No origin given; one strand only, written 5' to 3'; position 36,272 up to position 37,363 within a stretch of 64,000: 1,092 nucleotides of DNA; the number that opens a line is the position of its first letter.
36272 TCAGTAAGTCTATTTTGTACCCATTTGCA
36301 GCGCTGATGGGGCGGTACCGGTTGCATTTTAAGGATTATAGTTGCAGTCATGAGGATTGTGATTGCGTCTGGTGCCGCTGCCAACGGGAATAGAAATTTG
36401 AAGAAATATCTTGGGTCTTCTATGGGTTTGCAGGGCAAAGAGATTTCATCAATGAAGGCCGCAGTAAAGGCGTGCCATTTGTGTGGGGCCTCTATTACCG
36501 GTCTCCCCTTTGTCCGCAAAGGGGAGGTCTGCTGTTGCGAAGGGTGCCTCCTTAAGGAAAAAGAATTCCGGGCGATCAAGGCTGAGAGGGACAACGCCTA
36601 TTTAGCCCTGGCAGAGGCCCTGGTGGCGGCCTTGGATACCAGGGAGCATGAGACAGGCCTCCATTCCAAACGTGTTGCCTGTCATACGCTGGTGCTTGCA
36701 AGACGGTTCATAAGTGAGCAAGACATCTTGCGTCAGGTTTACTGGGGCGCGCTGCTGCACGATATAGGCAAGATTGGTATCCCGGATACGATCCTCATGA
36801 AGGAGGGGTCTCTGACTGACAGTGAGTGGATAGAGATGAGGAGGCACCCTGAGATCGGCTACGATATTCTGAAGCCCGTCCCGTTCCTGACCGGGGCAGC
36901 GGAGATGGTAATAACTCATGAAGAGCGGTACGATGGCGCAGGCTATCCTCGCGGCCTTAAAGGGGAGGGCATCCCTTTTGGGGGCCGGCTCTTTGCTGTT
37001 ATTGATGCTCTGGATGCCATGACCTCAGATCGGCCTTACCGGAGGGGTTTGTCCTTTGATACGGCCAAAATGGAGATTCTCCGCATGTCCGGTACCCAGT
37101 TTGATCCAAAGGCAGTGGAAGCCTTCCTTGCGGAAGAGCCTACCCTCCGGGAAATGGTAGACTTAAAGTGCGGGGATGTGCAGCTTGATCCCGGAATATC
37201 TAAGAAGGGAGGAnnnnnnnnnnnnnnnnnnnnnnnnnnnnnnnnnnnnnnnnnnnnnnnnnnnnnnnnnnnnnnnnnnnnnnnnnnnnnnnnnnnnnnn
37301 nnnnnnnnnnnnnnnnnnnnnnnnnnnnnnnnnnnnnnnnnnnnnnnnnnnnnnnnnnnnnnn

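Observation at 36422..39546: HD-GYP phosphodiesterase with a TRASH/YHS-like Cys cluster, translationally coupled to a double-YHS CopA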

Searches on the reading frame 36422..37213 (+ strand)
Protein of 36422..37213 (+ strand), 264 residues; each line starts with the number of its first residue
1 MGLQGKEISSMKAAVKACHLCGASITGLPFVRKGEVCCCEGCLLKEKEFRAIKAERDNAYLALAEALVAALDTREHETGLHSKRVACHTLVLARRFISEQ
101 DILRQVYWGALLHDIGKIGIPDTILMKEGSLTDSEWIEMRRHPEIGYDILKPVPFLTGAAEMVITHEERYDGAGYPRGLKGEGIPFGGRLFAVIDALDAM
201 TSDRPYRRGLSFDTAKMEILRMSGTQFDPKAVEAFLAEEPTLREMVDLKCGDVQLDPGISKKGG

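Call 3: search_protein_families(library=pfam, proteins=[window:36422-37213:+], max_evalue=1)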
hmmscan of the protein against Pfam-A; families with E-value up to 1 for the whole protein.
window:36422-37213:+ (264 aa): 5 families
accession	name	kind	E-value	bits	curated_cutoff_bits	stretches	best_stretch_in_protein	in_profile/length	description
PF13487.12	HD_5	-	5.2e-33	114.6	27.2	1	71-230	7-169/170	HD domain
PF01966.28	HD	-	5.6e-16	59.3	22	1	81-200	4-116/116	HD domain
PF08668.18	HDOD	-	0.065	13.2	22.9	1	77-120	94-135/196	HDOD domain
PF18019.7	Cas3_HD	-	0.12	12.8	23.1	1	92-119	42-70/207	Cas3, HD domain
PF18973.5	CBL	-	0.15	12.2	25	1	9-42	10-41/48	Putative Chitin binding like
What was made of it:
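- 36422..37216 (+): HD-GYP phosphodiesterase gene (264 aa from ATG 36422; alternative start ATG 36452 gives 254 aa beginning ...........). Pfam HD_5 at 114.6 bits (call 3).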

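Call 4: find_homologous_proteins(query=window:36422-37213:+, max_evalue=0.00001)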
Query window:36422-37213:+ (264 aa): 7538 proteins with E <= 0.00001 among 8000 candidates; the best 120 are listed.
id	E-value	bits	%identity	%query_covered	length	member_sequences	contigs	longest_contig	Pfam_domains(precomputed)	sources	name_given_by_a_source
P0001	6.7e-161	552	95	97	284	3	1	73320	PF13487.13,PF01966.29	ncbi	-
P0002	5.8e-138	477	83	97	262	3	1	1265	PF13487.13,PF01966.29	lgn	-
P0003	4.1e-119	415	71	94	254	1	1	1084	PF13487.13,PF01966.29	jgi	jgi:putative nucleotidyltransferase with HDIG domain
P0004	1.0e-115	404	73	92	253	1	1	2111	PF13487.13,PF01966.29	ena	-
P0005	8.7e-114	397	72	92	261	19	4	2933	PF13487.13,PF01966.29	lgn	-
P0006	1.3e-113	397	69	97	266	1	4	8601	PF13487.13,PF01966.29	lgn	-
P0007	5.0e-113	395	72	91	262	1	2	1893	PF13487.13,PF01966.29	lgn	-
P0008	8.9e-113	394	69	97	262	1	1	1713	PF13487.13,PF01966.29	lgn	-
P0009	1.4e-112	393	70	95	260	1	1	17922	PF13487.13,PF01966.29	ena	-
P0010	2.2e-112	393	70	95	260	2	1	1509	PF13487.13,PF01966.29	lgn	-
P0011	3.1e-112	392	69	95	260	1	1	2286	PF13487.13,PF01966.29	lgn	-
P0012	3.2e-112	392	69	94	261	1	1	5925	PF13487.13,PF01966.29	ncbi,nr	ncbi:MAG: HD-GYP domain-containing protein [Sulfuricella sp.]|nr:HD-GYP domain-containing protein [S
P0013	1.0e-111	391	70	93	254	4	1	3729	PF13487.13,PF01966.29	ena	-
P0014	1.3e-111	390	70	95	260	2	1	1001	PF13487.13,PF01966.29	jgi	jgi:HD-GYP domain-containing protein (c-di-GMP phosphodiesterase class II)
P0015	4.1e-111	389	70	92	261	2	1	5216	PF13487.13,PF01966.29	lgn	-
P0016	5.2e-111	388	69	97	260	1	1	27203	PF13487.13,PF01966.29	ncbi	ncbi:MAG: HD-GYP domain-containing protein [Sulfuricella sp.]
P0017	7.4e-111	388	68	95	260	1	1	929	PF13487.13,PF01966.29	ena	-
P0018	8.7e-111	388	68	94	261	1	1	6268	PF13487.13,PF01966.29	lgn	-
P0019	1.1e-110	387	70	94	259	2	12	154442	PF13487.13,PF01966.29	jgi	jgi:HD-GYP domain-containing protein (c-di-GMP phosphodiesterase class II)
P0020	1.3e-110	387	69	96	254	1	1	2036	PF13487.13,PF01966.29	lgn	-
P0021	1.3e-110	387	69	94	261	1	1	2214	PF13487.13,PF01966.29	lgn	-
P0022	3.1e-110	386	69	93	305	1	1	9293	PF13487.13,PF01966.29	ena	-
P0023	1.3e-109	384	68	95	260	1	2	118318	PF13487.13,PF01966.29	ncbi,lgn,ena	-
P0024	1.5e-109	384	68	94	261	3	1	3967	PF13487.13,PF01966.29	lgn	-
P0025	3.3e-109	382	68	94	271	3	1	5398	PF13487.13,PF01966.29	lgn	-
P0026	4.2e-108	379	66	97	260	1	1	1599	PF13487.13,PF01966.29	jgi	jgi:HD-GYP domain-containing protein (c-di-GMP phosphodiesterase class II)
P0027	4.8e-108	379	69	89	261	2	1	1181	PF13487.13,PF01966.29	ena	-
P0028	8.4e-108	378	68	92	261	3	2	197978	PF13487.13,PF01966.29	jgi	jgi:HD-GYP domain-containing protein (c-di-GMP phosphodiesterase class II)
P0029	2.1e-107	376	69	94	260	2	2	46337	PF13487.13,PF01966.29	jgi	-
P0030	2.7e-107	376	69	90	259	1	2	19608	PF13487.13,PF01966.29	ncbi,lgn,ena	-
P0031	3.3e-107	376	66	96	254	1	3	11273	PF13487.13,PF01966.29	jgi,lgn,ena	-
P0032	4.3e-107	375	67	94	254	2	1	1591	PF13487.13,PF01966.29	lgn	-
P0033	5.4e-107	375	67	91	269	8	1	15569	PF13487.13,PF01966.29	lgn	-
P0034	6.0e-107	375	69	90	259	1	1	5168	PF13487.13,PF01966.29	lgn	-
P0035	1.0e-106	374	69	89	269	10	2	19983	PF13487.13,PF01966.29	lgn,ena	-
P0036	1.3e-106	374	67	92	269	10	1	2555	PF13487.13,PF01966.29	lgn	-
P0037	1.5e-106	374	65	97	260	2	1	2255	PF13487.13,PF01966.29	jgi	jgi:HD-GYP domain-containing protein (c-di-GMP phosphodiesterase class II)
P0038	1.9e-106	373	67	90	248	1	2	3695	PF13487.13,PF01966.29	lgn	-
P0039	2.6e-106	373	66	94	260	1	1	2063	PF13487.13,PF01966.29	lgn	-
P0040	3.8e-106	372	65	96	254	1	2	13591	PF13487.13,PF01966.29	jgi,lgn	-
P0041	4.5e-106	372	69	90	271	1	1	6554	PF13487.13,PF01966.29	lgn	-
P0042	5.7e-106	372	68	92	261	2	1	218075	PF13487.13,PF01966.29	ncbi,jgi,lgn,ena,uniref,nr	ncbi:HD-GYP domain-containing protein [Sulfuricella sp.]|uniref:HD-GYP domain-containing protein n=1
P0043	6.6e-106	372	68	88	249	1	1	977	PF13487.13,PF01966.29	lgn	-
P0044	7.7e-106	371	66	92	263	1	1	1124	PF13487.13,PF01966.29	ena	-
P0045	1.0e-105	371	66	96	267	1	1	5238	PF13487.13,PF01966.29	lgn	-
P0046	1.4e-105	371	68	90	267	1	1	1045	PF13487.13,PF01966.29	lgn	-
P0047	2.2e-105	370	65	93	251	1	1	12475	PF13487.13,PF01966.29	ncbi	-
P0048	3.0e-105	369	64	94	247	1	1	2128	PF13487.13,PF01966.29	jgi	jgi:HD-GYP domain-containing protein (c-di-GMP phosphodiesterase class II)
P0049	4.1e-105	369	67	91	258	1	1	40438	PF13487.13,PF01966.29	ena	-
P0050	5.7e-105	368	67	92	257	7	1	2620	PF13487.13,PF01966.29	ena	-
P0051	7.7e-105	368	68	89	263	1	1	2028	PF13487.13,PF01966.29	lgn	-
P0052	9.5e-105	368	68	91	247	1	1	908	PF13487.13,PF01966.29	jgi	-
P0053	1.0e-104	368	69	89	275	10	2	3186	PF13487.13,PF01966.29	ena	-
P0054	1.1e-104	368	66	93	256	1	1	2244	PF13487.13,PF01966.29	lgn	-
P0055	1.1e-104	368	68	91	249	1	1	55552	PF13487.13,PF01966.29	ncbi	-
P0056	1.1e-104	368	65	94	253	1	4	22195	PF13487.13,PF01966.29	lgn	-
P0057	1.6e-104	367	69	89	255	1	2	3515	PF13487.13,PF01966.29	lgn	-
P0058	1.9e-104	367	66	94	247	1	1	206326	PF13487.13,PF01966.29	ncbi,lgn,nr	ncbi:MAG: HD-GYP domain-containing protein [Deltaproteobacteria bacterium]|nr:HD-GYP domain-containi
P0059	2.4e-104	366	69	88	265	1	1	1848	PF13487.13,PF01966.29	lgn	-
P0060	2.7e-104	366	65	97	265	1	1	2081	PF13487.13,PF01966.29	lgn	-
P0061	2.9e-104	366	65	95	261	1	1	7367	PF13487.13,PF01966.29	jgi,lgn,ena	-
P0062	3.3e-104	366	66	91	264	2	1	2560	PF13487.13,PF01966.29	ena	-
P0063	3.5e-104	366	64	96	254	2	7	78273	PF13487.13,PF01966.29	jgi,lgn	jgi:HD-GYP domain-containing protein (c-di-GMP phosphodiesterase class II)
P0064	6.0e-104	365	67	94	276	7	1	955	PF13487.13,PF01966.29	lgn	-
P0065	6.1e-104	365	68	89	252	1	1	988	PF13487.13,PF01966.29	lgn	-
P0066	6.2e-104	365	66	92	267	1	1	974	PF13487.13,PF01966.29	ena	-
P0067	7.4e-104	365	64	93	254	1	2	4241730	PF13487.13,PF01966.29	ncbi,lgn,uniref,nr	ncbi:HD-GYP domain-containing protein [Geopsychrobacter electrodiphilus]|uniref:HD-GYP domain-contai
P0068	8.6e-104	365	68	89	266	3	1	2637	PF13487.13,PF01966.29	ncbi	-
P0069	8.8e-104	365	66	93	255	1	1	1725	PF13487.13,PF01966.29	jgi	-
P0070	1.2e-103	364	68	91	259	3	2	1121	PF13487.13,PF01966.29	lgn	-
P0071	1.2e-103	364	65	95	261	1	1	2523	PF13487.13,PF01966.29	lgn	-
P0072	1.7e-103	364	67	93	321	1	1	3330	PF13487.13,PF01966.29,PF04945.20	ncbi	-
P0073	1.8e-103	364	68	92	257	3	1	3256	PF13487.13,PF01966.29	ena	-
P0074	1.9e-103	364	65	95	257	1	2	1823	PF13487.13,PF01966.29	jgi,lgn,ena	-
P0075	2.3e-103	363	68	89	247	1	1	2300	PF13487.13,PF01966.29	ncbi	-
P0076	2.9e-103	363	68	90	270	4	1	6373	PF13487.13,PF01966.29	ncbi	-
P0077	2.9e-103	363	63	96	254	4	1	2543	PF13487.13,PF01966.29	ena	-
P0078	3.0e-103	363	63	96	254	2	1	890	PF13487.13,PF01966.29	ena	-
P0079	3.3e-103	363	68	91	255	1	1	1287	PF13487.13,PF01966.29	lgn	-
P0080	3.9e-103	362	65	95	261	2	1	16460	PF13487.13,PF01966.29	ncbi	-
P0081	4.0e-103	362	66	94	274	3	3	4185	PF13487.13,PF01966.29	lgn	-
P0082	4.3e-103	362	68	89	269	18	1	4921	PF13487.13,PF01966.29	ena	-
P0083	4.9e-103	362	67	89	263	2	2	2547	PF13487.13,PF01966.29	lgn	-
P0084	6.2e-103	362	67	91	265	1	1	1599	PF13487.13,PF01966.29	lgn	-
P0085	8.2e-103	361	66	94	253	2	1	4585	PF13487.13,PF01966.29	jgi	-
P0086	1.1e-102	361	67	88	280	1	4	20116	PF13487.13,PF01966.29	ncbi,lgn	-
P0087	1.4e-102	361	66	94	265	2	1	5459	PF13487.13,PF01966.29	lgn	-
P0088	1.9e-102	360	67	89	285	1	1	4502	PF13487.13,PF01966.29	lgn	-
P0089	1.9e-102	360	67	92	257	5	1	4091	PF13487.13,PF01966.29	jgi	jgi:putative nucleotidyltransferase with HDIG domain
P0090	2.0e-102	360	64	93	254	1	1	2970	PF13487.13,PF01966.29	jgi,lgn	jgi:putative nucleotidyltransferase with HDIG domain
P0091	2.2e-102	360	66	89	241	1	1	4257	PF13487.13,PF01966.29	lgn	-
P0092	3.0e-102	360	66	90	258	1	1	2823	PF13487.13,PF01966.29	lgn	-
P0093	3.1e-102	360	64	96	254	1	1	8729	PF13487.13,PF01966.29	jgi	jgi:response regulator RpfG family c-di-GMP phosphodiesterase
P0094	4.6e-102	359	67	93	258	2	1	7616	PF13487.13,PF01966.29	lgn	-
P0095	4.6e-102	359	68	89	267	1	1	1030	PF13487.13,PF01966.29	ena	-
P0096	4.7e-102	359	66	94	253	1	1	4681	PF13487.13,PF01966.29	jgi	-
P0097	4.7e-102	359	65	92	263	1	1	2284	PF13487.13,PF01966.29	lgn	-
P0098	4.9e-102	359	65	93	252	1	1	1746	PF13487.13,PF01966.29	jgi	jgi:putative nucleotidyltransferase with HDIG domain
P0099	5.6e-102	359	64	91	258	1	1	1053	PF13487.13,PF01966.29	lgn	-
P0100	6.2e-102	359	64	88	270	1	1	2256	PF13487.13,PF01966.29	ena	-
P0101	6.5e-102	358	65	92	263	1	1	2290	PF13487.13,PF01966.29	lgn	-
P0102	7.0e-102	358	67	89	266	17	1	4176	PF13487.13,PF01966.29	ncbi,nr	ncbi:MAG: HD-GYP domain-containing protein [Burkholderiales bacterium]|nr:HD-GYP domain-containing p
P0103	7.1e-102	358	67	93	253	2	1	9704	PF13487.13,PF01966.29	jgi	jgi:putative nucleotidyltransferase with HDIG domain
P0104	7.1e-102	358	65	92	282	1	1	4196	PF13487.13,PF01966.29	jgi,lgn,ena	-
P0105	8.7e-102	358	68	88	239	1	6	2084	PF13487.13,PF01966.29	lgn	-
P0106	9.3e-102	358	64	91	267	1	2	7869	PF13487.13,PF01966.29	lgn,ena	-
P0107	9.7e-102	358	67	89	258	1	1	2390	PF13487.13,PF01966.29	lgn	-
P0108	1.1e-101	358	64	96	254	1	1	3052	PF13487.13,PF01966.29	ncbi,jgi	-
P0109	1.1e-101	358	66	89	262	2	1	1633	PF13487.13,PF01966.29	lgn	-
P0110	1.2e-101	358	64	94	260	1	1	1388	PF13487.13,PF01966.29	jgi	-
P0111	1.3e-101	357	65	95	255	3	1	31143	PF13487.13,PF01966.29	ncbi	-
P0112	1.4e-101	357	68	89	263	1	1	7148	PF08668.19,PF13487.13,PF01966.29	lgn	-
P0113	1.4e-101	357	64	94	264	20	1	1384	PF13487.13,PF01966.29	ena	-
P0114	1.6e-101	357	66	91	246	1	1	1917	PF13487.13,PF01966.29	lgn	-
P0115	1.7e-101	357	68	89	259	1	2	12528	PF13487.13,PF01966.29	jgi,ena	-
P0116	2.9e-101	356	61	96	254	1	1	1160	PF13487.13,PF01966.29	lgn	-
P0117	3.4e-101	356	67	92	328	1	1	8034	PF13487.13,PF01966.29,PF04945.20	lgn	-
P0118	3.8e-101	356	61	96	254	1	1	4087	PF13487.13,PF01966.29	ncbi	-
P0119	4.2e-101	356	67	90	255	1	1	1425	PF13487.13,PF01966.29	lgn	-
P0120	4.6e-101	356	67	89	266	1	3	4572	PF13487.13,PF01966.29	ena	-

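Call 5: search_protein_families(library=ncbifam, proteins=[window:36422-37213:+], max_evalue=0.1)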
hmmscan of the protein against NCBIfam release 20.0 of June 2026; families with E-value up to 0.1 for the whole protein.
window:36422-37213:+ (264 aa): 5 families
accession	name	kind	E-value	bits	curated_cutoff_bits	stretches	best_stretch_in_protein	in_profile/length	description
NF053512.1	nitric_RR_NosR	exception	2.2e-35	122.5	400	1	48-242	162-357/422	response regulator c-di-GMP phosphodiesterase, NosR family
TIGR00277.1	HDIG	domain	6.7e-05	22.7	27.6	1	79-150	6-65/84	HDIG domain-containing metalloprotein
NF045665.1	NTPtran_DVU1551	equivalog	0.0083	15.2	315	1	52-117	192-259/359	DVU_1551 family NTP transferase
TIGR03401.1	cyanamide_fam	subfamily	0.021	14.3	109.85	1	75-117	53-96/228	HD domain protein, cyanamide hydratase family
TIGR01596.1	cas3_HD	equivalog_domain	0.05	13.7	43.45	1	81-118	4-45/178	CRISPR-associated endonuclease Cas3''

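Call 8: find_encoding_contigs(protein=P0067, flank=6000, max_places=3)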
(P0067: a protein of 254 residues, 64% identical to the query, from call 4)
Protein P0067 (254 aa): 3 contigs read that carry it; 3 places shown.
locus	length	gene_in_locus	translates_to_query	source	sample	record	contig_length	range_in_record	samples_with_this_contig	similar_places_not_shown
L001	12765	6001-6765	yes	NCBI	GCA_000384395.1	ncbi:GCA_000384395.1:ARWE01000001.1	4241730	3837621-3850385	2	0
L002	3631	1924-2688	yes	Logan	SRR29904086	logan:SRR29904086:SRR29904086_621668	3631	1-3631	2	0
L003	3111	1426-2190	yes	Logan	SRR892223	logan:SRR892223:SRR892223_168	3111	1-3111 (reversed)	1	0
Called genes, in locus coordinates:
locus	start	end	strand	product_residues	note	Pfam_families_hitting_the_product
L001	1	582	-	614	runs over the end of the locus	PF07732:Cu-oxidase_3, PF00394:Cu-oxidase, PF07731:Cu-oxidase_2, PF07732:Cu-oxidase_3 (weak)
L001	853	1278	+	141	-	PF13411:MerR_1, PF00376:MerR, PF09278:MerR-DNA-bind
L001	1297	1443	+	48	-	-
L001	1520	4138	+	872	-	PF04945:YHS, PF19335:HMBD, PF00122:E1-E2_ATPase, PF00702:Hydrolase, PF12710:HAD (faint), PF08282:Hydrolase_3 (faint)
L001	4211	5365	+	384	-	PF01266:DAO (faint), PF01494:FAD_binding_3 (faint), PF03486:HI0933_like (weak), PF13450:NAD_binding_8 (weak)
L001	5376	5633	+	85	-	PF18926:DUF5676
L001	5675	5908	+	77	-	-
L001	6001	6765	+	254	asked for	PF13487:HD_5, PF01966:HD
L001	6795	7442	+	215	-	PF04140:ICMT, PF04191:PEMT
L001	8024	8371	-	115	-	PF13335:Mg_chelatase_C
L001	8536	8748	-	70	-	-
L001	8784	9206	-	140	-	PF13411:MerR_1, PF00376:MerR, PF09278:MerR-DNA-bind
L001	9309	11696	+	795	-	PF00403:HMA, PF00122:E1-E2_ATPase, PF00702:Hydrolase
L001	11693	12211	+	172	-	PF01252:Peptidase_A8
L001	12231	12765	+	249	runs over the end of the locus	PF02683:DsbD_TM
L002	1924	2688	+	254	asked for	PF13487:HD_5, PF01966:HD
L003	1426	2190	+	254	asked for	PF13487:HD_5, PF01966:HD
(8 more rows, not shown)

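Call 9: find_encoding_contigs(protein=P0042, flank=6000, max_places=3)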
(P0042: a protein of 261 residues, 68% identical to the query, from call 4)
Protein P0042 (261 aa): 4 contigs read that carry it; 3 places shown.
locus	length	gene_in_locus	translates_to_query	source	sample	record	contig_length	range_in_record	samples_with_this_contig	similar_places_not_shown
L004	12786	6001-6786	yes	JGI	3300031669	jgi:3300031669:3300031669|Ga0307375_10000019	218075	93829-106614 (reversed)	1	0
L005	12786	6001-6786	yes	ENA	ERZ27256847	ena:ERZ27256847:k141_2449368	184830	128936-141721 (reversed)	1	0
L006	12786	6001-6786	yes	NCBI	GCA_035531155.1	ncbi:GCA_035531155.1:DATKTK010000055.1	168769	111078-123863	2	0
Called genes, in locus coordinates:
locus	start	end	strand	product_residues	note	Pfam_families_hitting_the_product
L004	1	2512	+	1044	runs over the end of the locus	PF00873:ACR_tran, PF03176:MMPL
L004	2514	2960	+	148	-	PF00034:Cytochrom_C, PF13442:Cytochrome_CBB3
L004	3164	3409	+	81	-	PF09851:SHOCT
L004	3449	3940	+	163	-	-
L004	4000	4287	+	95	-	PF18926:DUF5676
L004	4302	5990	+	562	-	PF03109:ABC1, PF27536:UbiB_helical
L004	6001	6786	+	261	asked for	PF13487:HD_5, PF01966:HD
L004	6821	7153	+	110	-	PF18505:DUF5619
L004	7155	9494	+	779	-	PF04945:YHS, PF24273:TRASH_HVO_1752_C (faint), PF04945:YHS, PF00122:E1-E2_ATPase, PF00702:Hydrolase, PF12710:HAD (weak), PF08282:Hydrolase_3 (faint)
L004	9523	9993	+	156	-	-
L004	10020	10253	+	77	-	PF11666:DUF2933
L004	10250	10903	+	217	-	PF04140:ICMT (faint), PF04191:PEMT (weak)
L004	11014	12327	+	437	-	PF25371:DUF7884, PF02353:CMAS, PF13489:Methyltransf_23, PF13847:Methyltransf_31 (weak), PF08241:Methyltransf_11, PF08242:Methyltransf_12, PF13649:Methyltransf_25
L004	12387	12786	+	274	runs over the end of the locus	PF01209:Ubie_methyltran, PF13489:Methyltransf_23, PF01135:PCMT, PF06325:PrmA, PF13847:Methyltransf_31, PF08241:Methyltransf_11, PF08242:Methyltransf_12, PF13649:Methyltransf_25, +1 more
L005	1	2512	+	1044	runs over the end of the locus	PF00873:ACR_tran, PF03176:MMPL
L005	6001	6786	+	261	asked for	PF13487:HD_5, PF01966:HD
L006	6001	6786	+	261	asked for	PF13487:HD_5, PF01966:HD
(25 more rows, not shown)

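Call 10: find_encoding_contigs(protein=P0058, flank=6000, max_places=3)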
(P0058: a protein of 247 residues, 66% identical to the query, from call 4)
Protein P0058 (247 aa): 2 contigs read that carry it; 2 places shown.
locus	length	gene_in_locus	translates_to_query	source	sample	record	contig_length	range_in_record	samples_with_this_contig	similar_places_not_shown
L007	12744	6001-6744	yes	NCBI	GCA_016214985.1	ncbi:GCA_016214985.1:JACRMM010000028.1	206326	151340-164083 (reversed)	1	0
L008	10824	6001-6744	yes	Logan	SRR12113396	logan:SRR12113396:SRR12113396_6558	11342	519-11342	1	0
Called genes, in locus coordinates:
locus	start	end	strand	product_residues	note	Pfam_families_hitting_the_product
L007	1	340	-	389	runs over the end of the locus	PF12704:MacB_PCD, PF02687:FtsX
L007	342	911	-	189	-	PF10080:FtrD-like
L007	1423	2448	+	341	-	PF01841:Transglut_core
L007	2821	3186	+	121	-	PF02482:Ribosomal_S30AE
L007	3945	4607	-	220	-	-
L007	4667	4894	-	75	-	PF09851:SHOCT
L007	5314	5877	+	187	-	-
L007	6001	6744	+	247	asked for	PF13487:HD_5, PF01966:HD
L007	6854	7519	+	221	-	PF04140:ICMT, PF04191:PEMT (weak)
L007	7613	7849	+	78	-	-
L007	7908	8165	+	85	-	PF18926:DUF5676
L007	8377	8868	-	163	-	-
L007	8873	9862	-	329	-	PF13557:Phenol_MetA_deg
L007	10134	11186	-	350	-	-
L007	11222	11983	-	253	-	PF01925:TauE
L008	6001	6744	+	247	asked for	PF13487:HD_5, PF01966:HD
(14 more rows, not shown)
